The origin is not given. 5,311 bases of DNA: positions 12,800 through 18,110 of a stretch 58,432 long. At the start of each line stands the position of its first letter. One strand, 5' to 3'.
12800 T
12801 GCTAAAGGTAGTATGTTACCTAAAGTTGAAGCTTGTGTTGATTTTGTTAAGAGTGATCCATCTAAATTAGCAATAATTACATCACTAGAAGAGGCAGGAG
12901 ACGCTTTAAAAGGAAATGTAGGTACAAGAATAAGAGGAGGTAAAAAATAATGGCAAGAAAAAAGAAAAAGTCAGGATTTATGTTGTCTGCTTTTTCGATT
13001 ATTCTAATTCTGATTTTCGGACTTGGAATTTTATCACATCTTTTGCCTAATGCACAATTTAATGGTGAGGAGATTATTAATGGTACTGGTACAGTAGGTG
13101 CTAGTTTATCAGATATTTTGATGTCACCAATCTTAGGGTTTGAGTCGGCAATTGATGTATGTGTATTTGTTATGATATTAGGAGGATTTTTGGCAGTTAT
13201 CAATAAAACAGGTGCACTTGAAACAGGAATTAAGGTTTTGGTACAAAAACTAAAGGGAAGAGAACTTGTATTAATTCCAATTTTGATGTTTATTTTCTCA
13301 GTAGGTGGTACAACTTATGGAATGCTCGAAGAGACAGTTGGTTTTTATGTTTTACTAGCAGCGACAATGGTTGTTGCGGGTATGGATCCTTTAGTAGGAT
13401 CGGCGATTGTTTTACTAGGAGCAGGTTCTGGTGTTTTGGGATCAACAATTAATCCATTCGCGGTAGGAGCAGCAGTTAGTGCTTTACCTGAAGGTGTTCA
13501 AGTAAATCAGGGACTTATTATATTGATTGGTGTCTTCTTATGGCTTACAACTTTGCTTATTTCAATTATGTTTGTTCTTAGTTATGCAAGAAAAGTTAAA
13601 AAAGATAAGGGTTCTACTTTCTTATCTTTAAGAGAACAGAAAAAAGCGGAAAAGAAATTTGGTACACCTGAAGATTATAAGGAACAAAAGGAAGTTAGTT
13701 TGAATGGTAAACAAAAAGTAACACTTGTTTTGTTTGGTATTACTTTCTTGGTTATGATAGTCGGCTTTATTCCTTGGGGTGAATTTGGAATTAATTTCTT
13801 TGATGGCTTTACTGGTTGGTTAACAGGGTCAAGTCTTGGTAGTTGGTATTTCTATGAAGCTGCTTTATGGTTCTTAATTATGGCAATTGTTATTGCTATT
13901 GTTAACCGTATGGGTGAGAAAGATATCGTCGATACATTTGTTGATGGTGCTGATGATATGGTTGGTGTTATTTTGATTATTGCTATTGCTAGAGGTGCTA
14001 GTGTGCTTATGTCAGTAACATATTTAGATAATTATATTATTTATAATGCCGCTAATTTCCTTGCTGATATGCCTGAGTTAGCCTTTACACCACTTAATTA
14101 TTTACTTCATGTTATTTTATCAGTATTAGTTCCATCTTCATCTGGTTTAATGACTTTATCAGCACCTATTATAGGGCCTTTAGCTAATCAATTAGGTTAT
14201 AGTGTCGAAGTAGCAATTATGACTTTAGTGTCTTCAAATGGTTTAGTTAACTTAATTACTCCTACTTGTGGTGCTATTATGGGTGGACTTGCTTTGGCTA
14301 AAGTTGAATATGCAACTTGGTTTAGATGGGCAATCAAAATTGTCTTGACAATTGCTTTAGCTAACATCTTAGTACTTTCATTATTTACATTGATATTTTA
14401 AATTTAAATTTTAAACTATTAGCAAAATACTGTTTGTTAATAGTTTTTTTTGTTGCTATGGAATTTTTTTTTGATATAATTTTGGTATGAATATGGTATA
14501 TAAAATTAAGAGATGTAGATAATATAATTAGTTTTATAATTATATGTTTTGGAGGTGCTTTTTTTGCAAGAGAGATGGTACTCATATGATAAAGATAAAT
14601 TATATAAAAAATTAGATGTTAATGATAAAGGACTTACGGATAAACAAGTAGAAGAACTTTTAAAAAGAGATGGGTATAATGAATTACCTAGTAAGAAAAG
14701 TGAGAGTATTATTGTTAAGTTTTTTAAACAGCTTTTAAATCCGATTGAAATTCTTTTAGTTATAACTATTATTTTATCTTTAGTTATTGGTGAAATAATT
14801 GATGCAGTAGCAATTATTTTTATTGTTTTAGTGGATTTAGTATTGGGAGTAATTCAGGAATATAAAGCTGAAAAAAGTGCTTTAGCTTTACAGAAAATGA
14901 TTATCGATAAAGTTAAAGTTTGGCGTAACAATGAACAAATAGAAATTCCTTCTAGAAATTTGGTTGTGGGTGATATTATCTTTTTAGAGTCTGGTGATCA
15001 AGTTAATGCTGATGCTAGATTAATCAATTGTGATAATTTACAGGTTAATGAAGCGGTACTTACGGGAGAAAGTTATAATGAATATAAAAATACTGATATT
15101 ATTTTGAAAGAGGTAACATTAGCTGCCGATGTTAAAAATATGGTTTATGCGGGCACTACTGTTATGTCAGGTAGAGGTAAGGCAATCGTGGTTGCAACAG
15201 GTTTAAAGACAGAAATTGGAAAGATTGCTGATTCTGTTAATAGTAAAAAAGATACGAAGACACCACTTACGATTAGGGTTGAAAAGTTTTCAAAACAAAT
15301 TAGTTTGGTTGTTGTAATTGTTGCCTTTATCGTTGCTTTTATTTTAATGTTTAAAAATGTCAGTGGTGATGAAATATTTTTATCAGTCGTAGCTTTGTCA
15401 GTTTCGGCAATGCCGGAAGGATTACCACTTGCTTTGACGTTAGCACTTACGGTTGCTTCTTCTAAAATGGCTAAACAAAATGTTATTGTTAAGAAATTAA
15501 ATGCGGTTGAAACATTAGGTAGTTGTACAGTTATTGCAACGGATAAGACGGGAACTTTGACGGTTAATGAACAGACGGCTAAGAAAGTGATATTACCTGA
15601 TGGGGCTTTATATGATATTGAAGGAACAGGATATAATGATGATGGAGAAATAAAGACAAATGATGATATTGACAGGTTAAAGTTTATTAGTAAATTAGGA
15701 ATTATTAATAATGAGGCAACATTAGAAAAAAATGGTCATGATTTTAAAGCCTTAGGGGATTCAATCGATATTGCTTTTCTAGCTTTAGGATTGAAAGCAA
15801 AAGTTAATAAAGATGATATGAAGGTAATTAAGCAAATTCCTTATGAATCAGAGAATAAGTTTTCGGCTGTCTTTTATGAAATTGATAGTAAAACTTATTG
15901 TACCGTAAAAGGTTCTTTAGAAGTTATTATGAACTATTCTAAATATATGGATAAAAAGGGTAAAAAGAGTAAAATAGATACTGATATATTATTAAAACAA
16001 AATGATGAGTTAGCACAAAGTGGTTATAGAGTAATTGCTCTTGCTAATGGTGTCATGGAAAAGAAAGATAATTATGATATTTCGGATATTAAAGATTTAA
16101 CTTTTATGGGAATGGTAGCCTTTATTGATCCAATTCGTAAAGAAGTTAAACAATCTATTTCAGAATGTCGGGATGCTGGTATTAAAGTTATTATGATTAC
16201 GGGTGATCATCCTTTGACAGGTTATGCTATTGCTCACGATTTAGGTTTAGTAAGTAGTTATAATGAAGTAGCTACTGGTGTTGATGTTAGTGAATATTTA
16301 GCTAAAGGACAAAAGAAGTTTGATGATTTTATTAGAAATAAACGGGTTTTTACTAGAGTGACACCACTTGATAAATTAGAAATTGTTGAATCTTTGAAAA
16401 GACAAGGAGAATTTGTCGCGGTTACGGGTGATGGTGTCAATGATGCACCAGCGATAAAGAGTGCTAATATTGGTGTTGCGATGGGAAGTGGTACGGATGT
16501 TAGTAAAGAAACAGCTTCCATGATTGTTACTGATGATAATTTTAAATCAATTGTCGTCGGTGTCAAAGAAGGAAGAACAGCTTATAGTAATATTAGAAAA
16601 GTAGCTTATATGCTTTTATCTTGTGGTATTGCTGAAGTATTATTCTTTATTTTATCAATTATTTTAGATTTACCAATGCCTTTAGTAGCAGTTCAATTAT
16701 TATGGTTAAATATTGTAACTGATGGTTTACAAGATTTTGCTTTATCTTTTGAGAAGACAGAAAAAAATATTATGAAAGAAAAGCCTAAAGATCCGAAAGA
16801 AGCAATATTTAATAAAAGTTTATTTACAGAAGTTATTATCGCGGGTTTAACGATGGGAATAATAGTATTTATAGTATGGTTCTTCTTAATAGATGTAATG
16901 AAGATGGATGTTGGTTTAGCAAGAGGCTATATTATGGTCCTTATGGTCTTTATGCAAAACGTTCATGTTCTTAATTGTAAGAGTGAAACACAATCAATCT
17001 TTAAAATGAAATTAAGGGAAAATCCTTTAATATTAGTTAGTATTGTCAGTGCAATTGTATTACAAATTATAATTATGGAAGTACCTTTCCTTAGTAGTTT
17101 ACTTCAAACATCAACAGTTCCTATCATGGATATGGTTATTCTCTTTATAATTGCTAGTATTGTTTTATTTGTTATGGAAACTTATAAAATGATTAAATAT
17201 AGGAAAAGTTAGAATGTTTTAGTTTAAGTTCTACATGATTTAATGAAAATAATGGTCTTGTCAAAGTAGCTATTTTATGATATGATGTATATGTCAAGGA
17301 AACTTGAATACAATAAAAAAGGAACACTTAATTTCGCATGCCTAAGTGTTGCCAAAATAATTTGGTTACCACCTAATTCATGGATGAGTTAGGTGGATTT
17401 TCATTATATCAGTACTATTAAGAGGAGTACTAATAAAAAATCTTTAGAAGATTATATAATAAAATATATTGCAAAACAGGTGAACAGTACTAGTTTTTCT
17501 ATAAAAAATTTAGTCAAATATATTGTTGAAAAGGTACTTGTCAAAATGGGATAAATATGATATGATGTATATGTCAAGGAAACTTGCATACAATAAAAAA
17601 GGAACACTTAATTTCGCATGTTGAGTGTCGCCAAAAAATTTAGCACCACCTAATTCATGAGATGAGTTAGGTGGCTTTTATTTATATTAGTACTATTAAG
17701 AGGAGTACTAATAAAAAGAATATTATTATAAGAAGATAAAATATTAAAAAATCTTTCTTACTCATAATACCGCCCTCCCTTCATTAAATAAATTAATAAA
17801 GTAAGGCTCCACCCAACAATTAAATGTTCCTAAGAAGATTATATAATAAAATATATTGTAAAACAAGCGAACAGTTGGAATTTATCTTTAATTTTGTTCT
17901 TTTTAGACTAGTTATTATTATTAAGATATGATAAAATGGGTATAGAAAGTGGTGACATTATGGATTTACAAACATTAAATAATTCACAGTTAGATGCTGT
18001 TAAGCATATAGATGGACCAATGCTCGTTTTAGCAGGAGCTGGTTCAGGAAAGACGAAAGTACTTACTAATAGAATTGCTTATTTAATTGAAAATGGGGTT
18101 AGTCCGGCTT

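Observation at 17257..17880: Unannotated type I toxin-antitoxin-like locus with a tandemly duplicated sRNA unit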

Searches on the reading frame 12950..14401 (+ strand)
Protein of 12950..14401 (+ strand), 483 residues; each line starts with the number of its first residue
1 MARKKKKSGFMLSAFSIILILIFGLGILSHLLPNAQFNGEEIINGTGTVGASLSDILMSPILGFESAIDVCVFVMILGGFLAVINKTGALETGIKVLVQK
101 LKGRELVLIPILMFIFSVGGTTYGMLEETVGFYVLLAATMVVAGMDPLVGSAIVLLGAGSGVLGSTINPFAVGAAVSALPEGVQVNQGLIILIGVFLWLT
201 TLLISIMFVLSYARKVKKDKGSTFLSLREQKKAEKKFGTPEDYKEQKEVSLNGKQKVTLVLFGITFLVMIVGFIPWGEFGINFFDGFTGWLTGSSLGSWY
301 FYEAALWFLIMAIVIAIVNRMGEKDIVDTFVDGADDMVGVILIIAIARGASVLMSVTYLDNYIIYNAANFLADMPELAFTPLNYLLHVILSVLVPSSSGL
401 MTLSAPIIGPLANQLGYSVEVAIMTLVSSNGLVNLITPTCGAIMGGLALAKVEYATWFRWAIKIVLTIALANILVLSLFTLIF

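Call 9: search_protein_families(library=pfam, proteins=[window:12950-14401:+])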
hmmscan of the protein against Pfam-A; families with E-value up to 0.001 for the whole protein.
window:12950-14401:+ (483 aa): 1 family
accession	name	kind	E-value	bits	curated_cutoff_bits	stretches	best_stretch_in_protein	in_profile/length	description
PF03606.21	DcuC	-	2.9e-81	273.8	23.1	1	46-477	50-457/461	C4-dicarboxylate anaerobic carrier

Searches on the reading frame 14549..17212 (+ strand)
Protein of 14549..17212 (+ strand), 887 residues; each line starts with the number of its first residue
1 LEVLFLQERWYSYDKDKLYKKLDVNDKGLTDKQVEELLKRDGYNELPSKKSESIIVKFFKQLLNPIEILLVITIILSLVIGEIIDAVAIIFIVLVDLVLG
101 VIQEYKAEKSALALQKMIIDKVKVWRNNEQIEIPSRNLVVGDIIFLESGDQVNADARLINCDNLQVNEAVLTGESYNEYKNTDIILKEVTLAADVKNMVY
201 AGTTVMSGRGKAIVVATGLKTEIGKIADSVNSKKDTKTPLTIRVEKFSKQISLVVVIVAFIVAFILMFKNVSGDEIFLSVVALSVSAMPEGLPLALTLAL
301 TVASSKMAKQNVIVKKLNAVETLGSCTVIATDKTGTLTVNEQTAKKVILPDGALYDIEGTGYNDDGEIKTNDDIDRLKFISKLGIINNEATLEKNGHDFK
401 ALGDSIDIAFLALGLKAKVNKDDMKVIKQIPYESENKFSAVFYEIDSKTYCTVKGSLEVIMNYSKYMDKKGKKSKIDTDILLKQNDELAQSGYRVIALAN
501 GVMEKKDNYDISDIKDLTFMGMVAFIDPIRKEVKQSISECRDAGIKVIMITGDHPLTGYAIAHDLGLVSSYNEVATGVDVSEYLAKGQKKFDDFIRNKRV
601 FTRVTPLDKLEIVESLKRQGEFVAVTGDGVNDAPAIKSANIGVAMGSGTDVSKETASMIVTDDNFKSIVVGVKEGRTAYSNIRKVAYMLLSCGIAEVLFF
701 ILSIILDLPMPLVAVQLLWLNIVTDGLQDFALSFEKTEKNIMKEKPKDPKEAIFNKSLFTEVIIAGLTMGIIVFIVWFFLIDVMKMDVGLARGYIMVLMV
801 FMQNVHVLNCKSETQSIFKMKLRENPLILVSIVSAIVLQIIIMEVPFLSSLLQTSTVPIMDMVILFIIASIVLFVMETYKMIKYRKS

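Call 9: search_protein_families(library=pfam, proteins=[window:14549-17212:+])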
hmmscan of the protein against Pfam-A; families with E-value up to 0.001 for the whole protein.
window:14549-17212:+ (887 aa): 6 families
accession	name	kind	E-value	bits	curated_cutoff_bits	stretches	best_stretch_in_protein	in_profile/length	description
PF00122.25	E1-E2_ATPase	-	2e-50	171.3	28.1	1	117-310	2-181/181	E1-E2 ATPase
PF00689.26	Cation_ATPase_C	-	1.7e-45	155.3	27.3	1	709-882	1-175/175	Cation transporting ATPase, C-terminus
PF00702.32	Hydrolase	-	6.4e-16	59.7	26.4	1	507-640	76-191/191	haloacid dehalogenase-like hydrolase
PF00690.31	Cation_ATPase_N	-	1.6e-15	57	20.4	1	10-77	1-69/69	Cation transporter/ATPase, N-terminus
PF13246.12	Cation_ATPase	-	2.5e-09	37.5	21.7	1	386-466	2-90/91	Cation transport ATPase (P-type)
PF08282.18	Hydrolase_3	-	4e-06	27.2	20.9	1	612-667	195-250/255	haloacid dehalogenase-like hydrolase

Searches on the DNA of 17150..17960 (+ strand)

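Call 5: search_rna_families(source=window, start=17150, end=17960, threshold=evalue, max_evalue=10, show_alignments=3)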
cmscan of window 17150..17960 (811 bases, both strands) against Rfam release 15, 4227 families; matches with E-value up to 10: 4.
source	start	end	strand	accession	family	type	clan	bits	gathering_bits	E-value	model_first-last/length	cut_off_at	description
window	17588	17691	+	RF00242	ctRNA_pT181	Gene; antisense;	-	22.1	56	3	1-94/94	no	ctRNA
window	17485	17537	-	RF01414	Dicty_Class_I_RNA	Gene;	-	16.1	41.5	6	1-56/56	no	Class I RNA from Dictyostelium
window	17635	17717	-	RF01434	S_pombe_snR3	Gene; snRNA; snoRNA; HACA-box;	CL00040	13.2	100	9.3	1-167/167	no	small nucleolar RNA snR3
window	17222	17269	+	RF01125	sR4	Gene; snRNA; snoRNA; CD-box;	-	11.4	50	9.8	1-56/56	no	Small nucleolar RNA sR4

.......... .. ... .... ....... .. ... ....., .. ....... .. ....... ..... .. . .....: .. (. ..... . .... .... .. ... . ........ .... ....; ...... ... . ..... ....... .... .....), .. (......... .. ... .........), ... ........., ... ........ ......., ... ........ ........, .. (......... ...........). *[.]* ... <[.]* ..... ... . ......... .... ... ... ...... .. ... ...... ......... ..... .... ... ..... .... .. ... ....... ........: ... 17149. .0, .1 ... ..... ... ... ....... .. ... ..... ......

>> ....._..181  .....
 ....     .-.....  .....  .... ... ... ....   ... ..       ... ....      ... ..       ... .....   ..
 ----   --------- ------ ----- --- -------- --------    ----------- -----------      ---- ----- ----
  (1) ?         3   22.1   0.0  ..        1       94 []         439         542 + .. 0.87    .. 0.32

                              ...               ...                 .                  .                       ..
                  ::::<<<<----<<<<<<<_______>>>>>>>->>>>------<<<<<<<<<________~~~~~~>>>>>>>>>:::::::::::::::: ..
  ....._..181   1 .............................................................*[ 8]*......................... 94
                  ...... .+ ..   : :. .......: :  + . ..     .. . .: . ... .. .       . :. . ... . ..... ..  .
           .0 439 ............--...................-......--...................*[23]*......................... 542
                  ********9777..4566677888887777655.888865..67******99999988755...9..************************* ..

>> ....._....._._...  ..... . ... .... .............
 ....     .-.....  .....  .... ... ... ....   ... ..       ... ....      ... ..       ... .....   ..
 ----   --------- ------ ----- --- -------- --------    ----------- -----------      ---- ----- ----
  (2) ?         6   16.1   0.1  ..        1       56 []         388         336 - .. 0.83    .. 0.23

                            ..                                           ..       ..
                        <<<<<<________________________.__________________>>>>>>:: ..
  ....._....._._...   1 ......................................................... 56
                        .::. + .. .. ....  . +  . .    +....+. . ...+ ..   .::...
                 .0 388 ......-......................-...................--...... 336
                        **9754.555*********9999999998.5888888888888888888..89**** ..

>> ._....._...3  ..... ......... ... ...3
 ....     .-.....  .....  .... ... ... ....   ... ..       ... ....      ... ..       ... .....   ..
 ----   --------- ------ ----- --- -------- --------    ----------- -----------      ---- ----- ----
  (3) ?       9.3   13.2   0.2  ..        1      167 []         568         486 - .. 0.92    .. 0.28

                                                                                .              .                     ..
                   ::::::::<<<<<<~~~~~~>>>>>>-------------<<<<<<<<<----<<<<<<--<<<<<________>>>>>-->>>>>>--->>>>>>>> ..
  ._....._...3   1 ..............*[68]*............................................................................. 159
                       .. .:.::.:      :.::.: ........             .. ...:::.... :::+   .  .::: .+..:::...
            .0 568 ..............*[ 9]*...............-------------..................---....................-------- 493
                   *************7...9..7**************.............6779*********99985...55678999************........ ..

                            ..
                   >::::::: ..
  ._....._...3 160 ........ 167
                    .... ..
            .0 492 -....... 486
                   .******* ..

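Call 80: search_dna_similar(query=window:17537-17870:+, collection=phages, mode=distant, max_rows=8)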
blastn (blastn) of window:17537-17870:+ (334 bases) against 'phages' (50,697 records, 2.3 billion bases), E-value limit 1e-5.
No match.

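Call 81: search_dna_similar(query=window:17537-17870:+, collection=plasmids, mode=distant, max_rows=8)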
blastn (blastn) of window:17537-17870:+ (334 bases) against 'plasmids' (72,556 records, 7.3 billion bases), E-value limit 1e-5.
No match.

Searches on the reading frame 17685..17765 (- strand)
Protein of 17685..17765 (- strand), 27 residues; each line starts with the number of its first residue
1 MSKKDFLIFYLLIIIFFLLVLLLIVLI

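Call 44: search_protein_families(library=ncbifam, proteins=[window:17685-17765:-], max_evalue=10)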
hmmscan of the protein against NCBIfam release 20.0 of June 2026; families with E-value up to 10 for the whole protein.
seq(27 aa): 1 family
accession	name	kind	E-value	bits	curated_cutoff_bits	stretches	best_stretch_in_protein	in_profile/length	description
NF007898.0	PRK10604.1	equivalog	8.6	5.4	478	1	3-27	2-26/433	two-component system sensor histidine kinase RstB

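Call 45: search_protein_families(library=pfam, proteins=[window:17685-17765:-], max_evalue=10)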
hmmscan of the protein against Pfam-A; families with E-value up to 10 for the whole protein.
seq(27 aa): 1 family
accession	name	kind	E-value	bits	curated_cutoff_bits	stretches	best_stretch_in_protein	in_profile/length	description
PF05820.16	Ac81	-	7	6.6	25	1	5-25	141-161/178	Baculoviridae AC81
